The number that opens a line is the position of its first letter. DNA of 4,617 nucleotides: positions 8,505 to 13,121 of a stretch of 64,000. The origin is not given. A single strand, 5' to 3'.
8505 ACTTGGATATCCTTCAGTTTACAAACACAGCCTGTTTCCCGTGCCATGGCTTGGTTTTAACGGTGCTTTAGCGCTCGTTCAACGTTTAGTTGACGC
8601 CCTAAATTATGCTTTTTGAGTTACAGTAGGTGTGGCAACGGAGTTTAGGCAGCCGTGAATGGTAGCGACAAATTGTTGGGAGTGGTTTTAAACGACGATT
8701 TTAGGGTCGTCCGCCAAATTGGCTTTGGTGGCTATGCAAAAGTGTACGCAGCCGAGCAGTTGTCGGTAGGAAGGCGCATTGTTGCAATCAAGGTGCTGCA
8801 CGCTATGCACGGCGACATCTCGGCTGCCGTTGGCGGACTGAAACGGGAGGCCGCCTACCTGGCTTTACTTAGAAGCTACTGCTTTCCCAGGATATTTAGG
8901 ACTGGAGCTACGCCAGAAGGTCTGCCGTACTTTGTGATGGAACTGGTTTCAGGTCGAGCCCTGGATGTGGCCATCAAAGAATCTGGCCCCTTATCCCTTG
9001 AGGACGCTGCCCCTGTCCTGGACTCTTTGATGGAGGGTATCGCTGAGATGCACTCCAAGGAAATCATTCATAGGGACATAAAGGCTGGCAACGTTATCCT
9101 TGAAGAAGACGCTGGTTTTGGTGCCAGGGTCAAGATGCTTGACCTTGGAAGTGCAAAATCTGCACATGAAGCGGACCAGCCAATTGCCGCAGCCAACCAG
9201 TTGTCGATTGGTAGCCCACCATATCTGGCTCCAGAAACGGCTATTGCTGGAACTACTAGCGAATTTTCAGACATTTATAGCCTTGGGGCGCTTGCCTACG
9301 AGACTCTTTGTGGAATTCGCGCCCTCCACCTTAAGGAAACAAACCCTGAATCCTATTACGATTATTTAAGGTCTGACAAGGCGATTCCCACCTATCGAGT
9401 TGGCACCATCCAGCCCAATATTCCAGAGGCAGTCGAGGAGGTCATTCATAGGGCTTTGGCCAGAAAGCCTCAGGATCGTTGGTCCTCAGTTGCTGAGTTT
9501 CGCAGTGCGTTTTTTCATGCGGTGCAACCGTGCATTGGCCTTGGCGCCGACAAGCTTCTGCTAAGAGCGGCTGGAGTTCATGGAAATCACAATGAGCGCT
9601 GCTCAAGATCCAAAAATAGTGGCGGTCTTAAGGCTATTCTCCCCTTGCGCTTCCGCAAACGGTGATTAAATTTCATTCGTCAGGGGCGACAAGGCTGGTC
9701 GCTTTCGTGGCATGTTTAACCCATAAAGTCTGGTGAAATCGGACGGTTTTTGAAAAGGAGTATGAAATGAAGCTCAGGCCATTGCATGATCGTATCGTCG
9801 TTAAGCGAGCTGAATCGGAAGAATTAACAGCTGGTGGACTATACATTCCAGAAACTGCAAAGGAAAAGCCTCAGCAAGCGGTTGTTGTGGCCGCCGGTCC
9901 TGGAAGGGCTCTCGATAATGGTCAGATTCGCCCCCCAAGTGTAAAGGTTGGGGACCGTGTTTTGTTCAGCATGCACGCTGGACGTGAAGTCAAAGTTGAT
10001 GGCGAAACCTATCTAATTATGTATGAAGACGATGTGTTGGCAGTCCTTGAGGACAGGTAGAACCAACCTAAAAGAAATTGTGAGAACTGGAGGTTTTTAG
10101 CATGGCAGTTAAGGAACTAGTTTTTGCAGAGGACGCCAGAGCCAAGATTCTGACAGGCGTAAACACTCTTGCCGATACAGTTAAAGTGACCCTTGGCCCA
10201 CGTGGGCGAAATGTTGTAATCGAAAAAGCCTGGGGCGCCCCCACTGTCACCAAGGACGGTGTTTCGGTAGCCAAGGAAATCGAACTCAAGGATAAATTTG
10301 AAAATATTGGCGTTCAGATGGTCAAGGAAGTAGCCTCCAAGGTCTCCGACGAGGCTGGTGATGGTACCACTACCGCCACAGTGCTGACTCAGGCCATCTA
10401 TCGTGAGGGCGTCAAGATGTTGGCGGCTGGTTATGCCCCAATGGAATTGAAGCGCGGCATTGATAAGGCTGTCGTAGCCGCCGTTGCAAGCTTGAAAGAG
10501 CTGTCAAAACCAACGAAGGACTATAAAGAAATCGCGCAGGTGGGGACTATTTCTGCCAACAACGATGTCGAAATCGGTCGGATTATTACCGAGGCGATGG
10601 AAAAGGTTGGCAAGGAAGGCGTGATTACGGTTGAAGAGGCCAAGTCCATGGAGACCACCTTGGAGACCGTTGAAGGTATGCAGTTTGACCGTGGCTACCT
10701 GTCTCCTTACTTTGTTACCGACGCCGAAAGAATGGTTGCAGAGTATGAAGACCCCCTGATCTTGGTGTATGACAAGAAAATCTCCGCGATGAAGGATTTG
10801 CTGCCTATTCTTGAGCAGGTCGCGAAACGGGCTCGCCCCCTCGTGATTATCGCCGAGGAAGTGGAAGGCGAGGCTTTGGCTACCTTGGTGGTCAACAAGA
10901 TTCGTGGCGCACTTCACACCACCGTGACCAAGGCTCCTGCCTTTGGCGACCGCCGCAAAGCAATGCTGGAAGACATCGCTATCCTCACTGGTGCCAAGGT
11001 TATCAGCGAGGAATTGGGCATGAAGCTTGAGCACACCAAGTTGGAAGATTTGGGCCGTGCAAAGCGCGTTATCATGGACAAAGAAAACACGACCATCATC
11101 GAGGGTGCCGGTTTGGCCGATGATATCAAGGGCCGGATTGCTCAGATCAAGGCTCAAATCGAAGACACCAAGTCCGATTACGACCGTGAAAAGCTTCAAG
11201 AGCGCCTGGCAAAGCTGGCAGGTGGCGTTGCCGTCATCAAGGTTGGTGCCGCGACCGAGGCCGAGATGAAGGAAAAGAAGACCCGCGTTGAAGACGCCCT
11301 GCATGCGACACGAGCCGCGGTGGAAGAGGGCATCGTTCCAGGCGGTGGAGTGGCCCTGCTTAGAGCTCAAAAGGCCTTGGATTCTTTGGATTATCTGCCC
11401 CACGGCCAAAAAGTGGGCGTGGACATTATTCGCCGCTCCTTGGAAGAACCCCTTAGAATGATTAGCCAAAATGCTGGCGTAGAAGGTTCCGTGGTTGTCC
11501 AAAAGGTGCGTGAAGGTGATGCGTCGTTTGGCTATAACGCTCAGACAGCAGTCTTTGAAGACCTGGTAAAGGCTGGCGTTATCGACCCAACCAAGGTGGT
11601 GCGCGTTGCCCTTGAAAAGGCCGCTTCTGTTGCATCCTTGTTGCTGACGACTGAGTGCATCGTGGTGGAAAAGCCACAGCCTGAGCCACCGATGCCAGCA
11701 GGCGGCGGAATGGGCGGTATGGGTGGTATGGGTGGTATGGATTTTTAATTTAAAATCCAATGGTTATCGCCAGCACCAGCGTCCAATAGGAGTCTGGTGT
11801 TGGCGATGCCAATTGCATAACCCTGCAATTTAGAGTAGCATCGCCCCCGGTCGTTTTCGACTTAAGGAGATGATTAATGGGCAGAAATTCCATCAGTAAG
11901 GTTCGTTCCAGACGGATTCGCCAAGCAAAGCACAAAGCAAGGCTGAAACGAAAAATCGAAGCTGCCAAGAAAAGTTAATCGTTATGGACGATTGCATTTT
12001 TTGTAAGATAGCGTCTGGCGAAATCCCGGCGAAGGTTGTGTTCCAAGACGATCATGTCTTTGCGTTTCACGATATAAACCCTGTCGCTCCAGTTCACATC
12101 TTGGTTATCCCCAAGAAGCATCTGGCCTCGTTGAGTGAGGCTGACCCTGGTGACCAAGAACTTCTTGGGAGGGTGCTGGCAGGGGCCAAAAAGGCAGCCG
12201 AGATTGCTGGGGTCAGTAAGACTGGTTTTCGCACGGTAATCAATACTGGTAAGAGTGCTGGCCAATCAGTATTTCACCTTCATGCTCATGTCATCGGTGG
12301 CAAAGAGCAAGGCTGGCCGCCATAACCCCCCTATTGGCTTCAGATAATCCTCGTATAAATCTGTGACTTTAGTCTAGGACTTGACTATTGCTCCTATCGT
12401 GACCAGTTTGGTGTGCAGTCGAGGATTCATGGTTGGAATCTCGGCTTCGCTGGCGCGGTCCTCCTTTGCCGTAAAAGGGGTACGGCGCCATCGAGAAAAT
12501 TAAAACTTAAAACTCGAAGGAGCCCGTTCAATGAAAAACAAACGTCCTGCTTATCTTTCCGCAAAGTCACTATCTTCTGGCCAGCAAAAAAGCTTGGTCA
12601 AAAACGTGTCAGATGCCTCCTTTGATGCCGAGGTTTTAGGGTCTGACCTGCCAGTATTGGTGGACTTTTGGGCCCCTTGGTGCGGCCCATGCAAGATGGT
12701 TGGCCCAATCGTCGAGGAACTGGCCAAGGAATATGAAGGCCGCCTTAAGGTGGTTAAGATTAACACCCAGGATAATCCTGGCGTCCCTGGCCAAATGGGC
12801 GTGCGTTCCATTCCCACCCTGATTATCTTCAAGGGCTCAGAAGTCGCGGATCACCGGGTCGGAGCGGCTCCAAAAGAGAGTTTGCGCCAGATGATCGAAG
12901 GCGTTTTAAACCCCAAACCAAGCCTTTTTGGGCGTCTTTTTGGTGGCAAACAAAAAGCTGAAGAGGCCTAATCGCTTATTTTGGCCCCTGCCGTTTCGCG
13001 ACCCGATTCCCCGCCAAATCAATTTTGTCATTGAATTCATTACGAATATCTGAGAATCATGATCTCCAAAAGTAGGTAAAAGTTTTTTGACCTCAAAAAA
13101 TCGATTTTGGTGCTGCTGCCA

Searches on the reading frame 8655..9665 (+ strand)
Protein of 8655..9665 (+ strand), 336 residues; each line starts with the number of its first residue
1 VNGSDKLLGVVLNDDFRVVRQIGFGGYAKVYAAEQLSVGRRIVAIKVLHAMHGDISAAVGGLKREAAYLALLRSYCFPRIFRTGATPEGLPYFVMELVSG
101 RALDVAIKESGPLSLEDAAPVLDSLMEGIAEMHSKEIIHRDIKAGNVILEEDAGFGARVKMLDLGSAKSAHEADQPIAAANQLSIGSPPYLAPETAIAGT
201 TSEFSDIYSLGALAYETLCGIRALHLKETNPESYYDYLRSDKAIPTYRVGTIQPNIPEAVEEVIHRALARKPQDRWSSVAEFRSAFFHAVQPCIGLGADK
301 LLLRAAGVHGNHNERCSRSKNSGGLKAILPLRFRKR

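Call 6: search_protein_families(library=pfam, proteins=[window:8655-9665:+], max_evalue=0.01)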
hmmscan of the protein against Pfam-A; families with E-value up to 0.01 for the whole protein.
window:8655-9665:+ (336 aa): 5 families
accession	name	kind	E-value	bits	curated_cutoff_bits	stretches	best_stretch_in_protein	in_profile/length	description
PF00069.31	Pkinase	-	3.2e-33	115.7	31.7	1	17-279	2-255/263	Protein kinase domain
PF07714.23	PK_Tyr_Ser-Thr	-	2.9e-21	76.4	23.1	1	18-276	3-249/258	Protein tyrosine and serine/threonine kinase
PF01636.29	APH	-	1.6e-05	25.2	23.2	0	58-134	33-109/239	Phosphotransferase enzyme family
PF17667.7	Pkinase_fungal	-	0.0012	18.1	24.1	1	125-176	295-347/387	Fungal protein kinase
PF06293.20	Kdo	-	0.0074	16.2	21.3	0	128-168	130-170/207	Lipopolysaccharide kinase (Kdo/WaaP) family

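Call 7: search_protein_families(library=ncbifam, proteins=[window:8655-9665:+], max_evalue=0.01)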
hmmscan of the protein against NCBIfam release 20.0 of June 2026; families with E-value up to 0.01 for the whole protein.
window:8655-9665:+ (336 aa): 13 families
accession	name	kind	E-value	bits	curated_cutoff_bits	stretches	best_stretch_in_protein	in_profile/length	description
NF033483.0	PknB_PASTA_kin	equivalog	5.7e-51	174.2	450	1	9-286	2-265/563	Stk1 family PASTA domain-containing Ser/Thr kinase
NF047741.1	antiphage_MADS6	equivalog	1.7e-36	125.9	460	2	107-291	289-462/612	methylation-associated defense system protein kinase MAD6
NF052427.1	StpK7MSMEG_1200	equivalog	3.7e-26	91.7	900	1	16-291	9-270/601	serine/threonine protein kinase StpK7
TIGR03903.1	TOMM_kin_cyc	equivalog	2.4e-22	78.7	705.75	1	42-281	5-239/1267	TOMM system kinase/cyclase fusion protein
NF038150.1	lanthi_synth_IV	equivalog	2e-20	72.8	650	1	10-288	185-455/851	class IV lanthionine synthetase LanL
NF009651.0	PRK13184.1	equivalog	3.3e-17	61.8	839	1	16-286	4-287/932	serine/threonine-protein kinase PknD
NF033442.0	BREX_PglW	equivalog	8.5e-17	60.2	990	2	180-285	384-482/1391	BREX system serine/threonine kinase PglW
NF038151.1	lanthi_synth_III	equivalog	6e-13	48.1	575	1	29-261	235-467/833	class III lanthionine synthetase LanKC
NF053615.1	SerThrKinAfsKStmc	equivalog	2.1e-10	39.9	1300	1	16-213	15-202/809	protein serine/threonine kinase AfsK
NF043056.1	T4SS_LegK1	equivalog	6e-07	28.4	550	1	132-213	205-279/516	Dot/Icm T4SS effector kinase LegK1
NF058632.1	SerThrKinPrkT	equivalog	1.2e-06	27.8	280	1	12-167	19-165/322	serine/threonine protein kinase PrkT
TIGR03724.2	arch_bud32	equivalog_domain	2.1e-05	24.1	125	1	93-172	70-136/193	KEOPS complex kinase/ATPase Bud32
NF007174.0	PRK09605.1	equivalog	0.0012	17.5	447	1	93-173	413-479/535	bifunctional N(6)-L-threonylcarbamoyladenine synthase/serine/threonine protein kinase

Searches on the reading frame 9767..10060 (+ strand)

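Call 6: search_protein_families(library=pfam, proteins=[window:9767-10060:+], max_evalue=0.01)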
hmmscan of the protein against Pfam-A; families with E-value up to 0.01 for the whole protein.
window:9767-10060:+ (97 aa): 1 family
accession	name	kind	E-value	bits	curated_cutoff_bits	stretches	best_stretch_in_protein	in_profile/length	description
PF00166.26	Cpn10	-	1.4e-33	115.3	21.1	1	2-93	1-92/93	Chaperonin 10 Kd subunit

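Call 7: search_protein_families(library=ncbifam, proteins=[window:9767-10060:+], max_evalue=0.01)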
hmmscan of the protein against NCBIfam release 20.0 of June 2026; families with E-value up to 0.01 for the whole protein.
window:9767-10060:+ (97 aa): 15 families
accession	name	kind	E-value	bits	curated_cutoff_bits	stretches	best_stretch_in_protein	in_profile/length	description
NF001527.0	PRK00364.1-2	subfamily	1.8e-38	130.6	120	1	1-95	1-95/96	co-chaperone GroES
NF001531.0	PRK00364.2-2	subfamily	9.1e-37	125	96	1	1-95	1-94/94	co-chaperone GroES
NF001530.0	PRK00364.1-6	equivalog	1.3e-35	121.4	136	1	2-95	10-103/104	co-chaperone GroES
NF001529.0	PRK00364.1-5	subfamily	1.6e-34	117.9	133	1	1-94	1-94/95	co-chaperone GroES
NF001534.0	PRK00364.2-5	equivalog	1.6e-34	117.8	120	1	3-94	2-93/94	co-chaperone GroES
NF001533.0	PRK00364.2-4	subfamily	1.1e-32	111.9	99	1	1-94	4-97/98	co-chaperone GroES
NF001532.0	PRK00364.2-3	equivalog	3.8e-27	94.2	130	1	3-95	2-94/94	co-chaperone GroES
NF001526.0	PRK00364.1-1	subfamily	7.8e-27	93.4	130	1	1-95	1-96/96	co-chaperone GroES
NF001528.0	PRK00364.1-4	equivalog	4.2e-22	78.1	119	1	3-95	2-94/95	co-chaperone GroES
NF011106.0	PRK14533.1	equivalog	6.4e-22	77.3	128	1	1-96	1-91/91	co-chaperonin GroES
NF001537.0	PRK00364.3-3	equivalog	1.5e-20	73.2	109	1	1-94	1-85/86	co-chaperone GroES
NF001539.0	PRK00364.3-5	equivalog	2.1e-17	63.1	122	1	1-95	1-90/91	co-chaperone GroES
NF001538.0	PRK00364.3-4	equivalog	8.3e-17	61.1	142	1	3-96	6-92/92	co-chaperone GroES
NF001535.0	PRK00364.3-1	equivalog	1.6e-13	50.8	215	1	1-94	1-89/118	co-chaperone GroES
NF001536.0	PRK00364.3-2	equivalog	5.1e-10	39.3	147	1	1-94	1-99/109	co-chaperone GroES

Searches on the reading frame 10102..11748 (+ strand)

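Call 6: search_protein_families(library=pfam, proteins=[window:10102-11748:+], max_evalue=0.01)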
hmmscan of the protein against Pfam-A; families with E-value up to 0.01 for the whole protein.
window:10102-11748:+ (548 aa): 1 family
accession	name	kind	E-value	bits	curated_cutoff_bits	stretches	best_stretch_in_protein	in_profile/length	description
PF00118.29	Cpn60_TCP1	-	4.8e-76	256.9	34.3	1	23-525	1-490/490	TCP-1/cpn60 chaperonin family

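Call 7: search_protein_families(library=ncbifam, proteins=[window:10102-11748:+], max_evalue=0.01)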
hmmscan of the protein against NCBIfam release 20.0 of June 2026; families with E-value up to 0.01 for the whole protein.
window:10102-11748:+ (548 aa): 19 families
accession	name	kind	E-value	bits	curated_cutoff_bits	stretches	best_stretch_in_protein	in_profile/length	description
NF009488.0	PRK12850.1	subfamily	2.6e-258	858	475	1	1-539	1-539/544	chaperonin GroEL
NF009489.0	PRK12851.1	subfamily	1e-257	855.8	464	1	1-533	1-533/541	chaperonin GroEL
NF000592.1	PRK00013.1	subfamily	1.7e-253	841.9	397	1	4-525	2-524/524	chaperonin GroEL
TIGR02348.1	GroEL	equivalog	2.3e-252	838.1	582.1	1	4-526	2-525/526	chaperonin GroEL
NF009487.0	PRK12849.1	subfamily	3.5e-250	830.9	352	1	3-544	2-541/543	chaperonin GroEL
NF010704.0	PRK14104.1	subfamily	7.1e-236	783.7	1041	1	1-548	1-546/546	chaperonin GroEL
NF038369.1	GroEL3_Chlamy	exception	1.8e-85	287.5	600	1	4-520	4-505/506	variant chaperonin GroEL3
NF038370.1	GroEL2_Chlamy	exception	2.7e-59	201.2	600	1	20-519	19-517/533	variant chaperonin GroEL2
NF041082.2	thermosome_alpha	equivalog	3.4e-23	82.3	450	2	10-177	16-189/519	thermosome subunit alpha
NF041083.2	thermosome_beta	equivalog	1.2e-22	80.6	400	2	10-181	16-183/520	thermosome subunit beta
TIGR02339.1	thermosome_arch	subfamily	1.8e-22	79.8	671.1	2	10-145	15-148/521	thermosome subunit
TIGR02345.1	chap_CCT_eta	equivalog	6.6e-19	67.6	669.2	2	10-140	14-142/523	T-complex protein 1 subunit eta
TIGR02341.1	chap_CCT_beta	equivalog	1.7e-18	66.6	522.15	2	9-135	12-136/519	T-complex protein 1 subunit beta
TIGR02342.1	chap_CCT_delta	equivalog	3.2e-17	62.2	695.35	2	10-145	8-141/517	T-complex protein 1 subunit delta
TIGR02343.1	chap_CCT_epsi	equivalog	1.2e-14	53.8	710.5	1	13-177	30-191/532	T-complex protein 1 subunit epsilon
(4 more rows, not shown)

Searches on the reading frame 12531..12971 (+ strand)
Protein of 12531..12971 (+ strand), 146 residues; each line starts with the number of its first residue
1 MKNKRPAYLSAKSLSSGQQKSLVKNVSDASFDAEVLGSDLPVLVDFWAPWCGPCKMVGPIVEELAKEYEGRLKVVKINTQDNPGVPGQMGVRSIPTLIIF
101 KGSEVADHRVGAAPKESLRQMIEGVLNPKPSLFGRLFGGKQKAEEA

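Call 6: search_protein_families(library=pfam, proteins=[window:12531-12971:+], max_evalue=0.01)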
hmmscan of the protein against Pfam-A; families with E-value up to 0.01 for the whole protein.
window:12531-12971:+ (146 aa): 8 families
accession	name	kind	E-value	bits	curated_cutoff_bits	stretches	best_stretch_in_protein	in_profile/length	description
PF00085.26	Thioredoxin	-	2e-30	105.2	23.5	1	23-123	2-102/103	Thioredoxin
PF13098.12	Thioredoxin_2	-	5.1e-08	33.6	27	1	39-121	5-103/104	Thioredoxin-like domain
PF13905.12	Thioredoxin_8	-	3.9e-06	27.5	27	1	41-80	3-44/94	Thioredoxin-like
PF13728.12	TraF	-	1.9e-05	25.1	23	1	46-101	136-200/224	F plasmid transfer operon protein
PF14595.12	Thioredoxin_9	-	0.00035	20.9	25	1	46-103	48-107/129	Thioredoxin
PF08534.16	Redoxin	-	0.00089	19.5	26.6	1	41-90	30-82/148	Redoxin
PF13192.12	Thioredoxin_3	-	0.0015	19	24.8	1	49-99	8-55/76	Thioredoxin domain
PF00578.27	AhpC-TSA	-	0.0091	16.4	26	0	38-81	24-69/124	AhpC/TSA family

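Call 7: search_protein_families(library=ncbifam, proteins=[window:12531-12971:+], max_evalue=0.01)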
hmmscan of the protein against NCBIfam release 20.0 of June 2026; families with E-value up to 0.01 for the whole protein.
window:12531-12971:+ (146 aa): 15 families
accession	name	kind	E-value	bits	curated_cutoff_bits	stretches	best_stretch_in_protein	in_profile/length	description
TIGR01068.1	thioredoxin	equivalog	4.3e-35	119.9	96.8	1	27-123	2-98/101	thioredoxin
NF006898.0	PRK09381.1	equivalog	8.5e-34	116.2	138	1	25-124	7-106/109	thioredoxin TrxA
NF008229.0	PRK10996.1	equivalog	7e-28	97.1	125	1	27-123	41-136/141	thioredoxin TrxC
NF047697.1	ThioredTrxAClost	equivalog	8.9e-18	64.4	140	1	26-123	4-102/105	thioredoxin TrxA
TIGR01126.1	pdi_dom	equivalog_domain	7e-16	58.4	107.2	1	27-119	2-98/105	protein disulfide-isomerase domain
TIGR01130.1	ER_PDI_fam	subfamily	2.3e-14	53.8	344.25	1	8-104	333-428/476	protein disulfide-isomerase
TIGR00385.1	dsbE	subfamily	8.3e-09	35.3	123.15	1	10-82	36-103/173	DsbE family thiol:disulfide interchange protein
TIGR00411.1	redox_disulf_1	equivalog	4.9e-08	32.9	92.75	1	46-123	6-79/82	MJ0307 family thioredoxin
NF002854.0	PRK03147.1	subfamily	4.1e-06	26.8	170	1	42-80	65-104/176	thiol-disulfide oxidoreductase ResA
NF047696.1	ThlDiSintTplARhiz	equivalog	4.2e-05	23.4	230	1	42-79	100-138/219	thiol:disulfide interchange protein TlpA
NF045694.1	seleno_TsoB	exception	0.00012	20.3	805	1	38-111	473-556/572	rhodanese/DsbD fusion-like selenoprotein TsoB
NF041202.1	StoA_CxxC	exception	0.00033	20.6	210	1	43-79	56-92/163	endospore biogenesis thiol-disulfide oxidoreductase StoA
NF011941.0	PRK15412.1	equivalog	0.00036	20.1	359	1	29-82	58-108/185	thiol:disulfide interchange protein DsbE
NF010625.0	PRK14018.1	equivalog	0.0041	15.7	522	1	27-69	44-86/521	bifunctional peptide-methionine (S)-S-oxide reductase MsrA/peptide-methionine (R)-S-oxide reductase MsrB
NF047660.1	HUIPC_Trx_selen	equivalog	0.0051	16.9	105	1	50-84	12-46/91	HUIPC motif thioredoxin-like (seleno)protein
